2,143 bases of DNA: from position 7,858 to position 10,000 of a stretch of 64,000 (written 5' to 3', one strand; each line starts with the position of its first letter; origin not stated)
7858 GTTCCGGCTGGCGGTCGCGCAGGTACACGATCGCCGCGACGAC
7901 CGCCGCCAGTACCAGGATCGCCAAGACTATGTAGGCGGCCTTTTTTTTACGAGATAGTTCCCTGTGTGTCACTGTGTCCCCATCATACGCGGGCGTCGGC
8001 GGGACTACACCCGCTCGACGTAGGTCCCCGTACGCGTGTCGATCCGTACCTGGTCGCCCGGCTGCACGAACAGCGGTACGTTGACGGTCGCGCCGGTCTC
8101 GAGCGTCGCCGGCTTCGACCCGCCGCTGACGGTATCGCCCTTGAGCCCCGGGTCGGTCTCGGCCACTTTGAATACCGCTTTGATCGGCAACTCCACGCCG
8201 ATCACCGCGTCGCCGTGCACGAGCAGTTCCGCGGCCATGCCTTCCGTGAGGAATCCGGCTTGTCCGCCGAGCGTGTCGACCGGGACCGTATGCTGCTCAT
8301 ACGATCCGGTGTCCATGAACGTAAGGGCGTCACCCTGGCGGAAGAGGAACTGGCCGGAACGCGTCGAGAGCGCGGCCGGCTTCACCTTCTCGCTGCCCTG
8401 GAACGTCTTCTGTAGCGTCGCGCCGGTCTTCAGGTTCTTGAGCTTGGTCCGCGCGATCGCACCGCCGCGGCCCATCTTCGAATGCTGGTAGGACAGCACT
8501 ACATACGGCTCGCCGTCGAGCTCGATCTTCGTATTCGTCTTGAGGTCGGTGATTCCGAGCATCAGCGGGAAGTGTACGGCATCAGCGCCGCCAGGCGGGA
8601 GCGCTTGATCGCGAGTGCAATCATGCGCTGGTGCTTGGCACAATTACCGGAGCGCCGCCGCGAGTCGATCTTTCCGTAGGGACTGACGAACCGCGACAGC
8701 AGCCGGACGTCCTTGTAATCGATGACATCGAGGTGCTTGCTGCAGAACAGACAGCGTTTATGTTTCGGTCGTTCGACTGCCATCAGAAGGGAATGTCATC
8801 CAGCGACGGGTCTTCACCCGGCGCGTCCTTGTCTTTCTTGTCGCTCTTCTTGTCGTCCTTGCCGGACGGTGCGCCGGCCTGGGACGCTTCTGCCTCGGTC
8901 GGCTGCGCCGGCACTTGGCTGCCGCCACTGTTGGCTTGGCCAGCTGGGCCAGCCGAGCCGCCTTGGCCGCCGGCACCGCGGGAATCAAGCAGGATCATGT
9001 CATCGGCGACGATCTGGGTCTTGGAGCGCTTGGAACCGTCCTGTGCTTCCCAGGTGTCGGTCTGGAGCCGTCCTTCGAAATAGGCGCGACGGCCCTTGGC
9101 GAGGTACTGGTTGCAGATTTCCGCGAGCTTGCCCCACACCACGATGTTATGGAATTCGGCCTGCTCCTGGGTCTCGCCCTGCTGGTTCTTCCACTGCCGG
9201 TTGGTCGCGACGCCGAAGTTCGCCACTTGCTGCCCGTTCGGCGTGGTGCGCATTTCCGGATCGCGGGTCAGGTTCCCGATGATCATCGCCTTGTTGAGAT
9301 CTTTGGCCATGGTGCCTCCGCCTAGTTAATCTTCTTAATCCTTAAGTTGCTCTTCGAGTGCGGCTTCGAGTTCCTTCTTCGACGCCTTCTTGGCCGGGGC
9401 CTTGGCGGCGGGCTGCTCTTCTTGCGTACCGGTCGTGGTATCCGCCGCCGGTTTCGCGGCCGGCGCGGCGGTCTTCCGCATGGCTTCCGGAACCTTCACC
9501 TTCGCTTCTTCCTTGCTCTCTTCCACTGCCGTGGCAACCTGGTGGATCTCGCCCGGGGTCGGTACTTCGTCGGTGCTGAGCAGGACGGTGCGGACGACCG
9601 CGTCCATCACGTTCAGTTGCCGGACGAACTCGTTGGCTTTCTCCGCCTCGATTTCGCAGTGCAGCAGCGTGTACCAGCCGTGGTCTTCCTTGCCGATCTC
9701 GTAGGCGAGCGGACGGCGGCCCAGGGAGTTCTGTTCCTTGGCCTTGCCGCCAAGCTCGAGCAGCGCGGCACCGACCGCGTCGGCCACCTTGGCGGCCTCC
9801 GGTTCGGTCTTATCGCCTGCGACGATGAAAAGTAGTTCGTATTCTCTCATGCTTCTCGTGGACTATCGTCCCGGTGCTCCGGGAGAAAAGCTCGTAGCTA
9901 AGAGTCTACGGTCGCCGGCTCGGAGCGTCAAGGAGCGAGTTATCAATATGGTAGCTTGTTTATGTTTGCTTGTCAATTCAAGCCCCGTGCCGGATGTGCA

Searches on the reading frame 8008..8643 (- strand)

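Call 37: search_protein_families(library=pfam, proteins=[window:8008-8643:-], max_evalue=0.001)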
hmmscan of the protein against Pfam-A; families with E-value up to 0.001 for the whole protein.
window:8008-8643:- (212 aa): 3 families
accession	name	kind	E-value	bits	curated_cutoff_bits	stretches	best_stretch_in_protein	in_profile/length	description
PF09285.17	Elong-fact-P_C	-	3e-26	91.3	25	1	158-211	3-56/56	Elongation factor P, C-terminal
PF08207.18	EFP_N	-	8.8e-23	80.5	23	1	32-87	3-58/58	Elongation factor P (EF-P) KOW-like domain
PF01132.26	EFP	-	1.5e-14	54.1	27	1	96-148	2-54/54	Elongation factor P (EF-P) OB domain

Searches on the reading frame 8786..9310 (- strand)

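Call 37: search_protein_families(library=pfam, proteins=[window:8786-9310:-], max_evalue=0.001)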
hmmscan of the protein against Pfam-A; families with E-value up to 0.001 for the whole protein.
window:8786-9310:- (175 aa): 1 family
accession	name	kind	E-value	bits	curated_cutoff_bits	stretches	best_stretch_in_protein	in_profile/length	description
PF00436.31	SSB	-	1e-39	135.2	26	1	5-106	1-102/104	Single-strand binding protein family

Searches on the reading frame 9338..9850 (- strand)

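Call 37: search_protein_families(library=pfam, proteins=[window:9338-9850:-], max_evalue=0.001)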
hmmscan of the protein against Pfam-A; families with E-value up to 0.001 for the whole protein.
window:9338-9850:- (171 aa): 1 family
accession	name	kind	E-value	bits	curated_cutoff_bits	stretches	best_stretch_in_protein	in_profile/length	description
PF01250.22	Ribosomal_S6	-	4e-18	65.8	27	1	3-90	1-88/90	Ribosomal protein S6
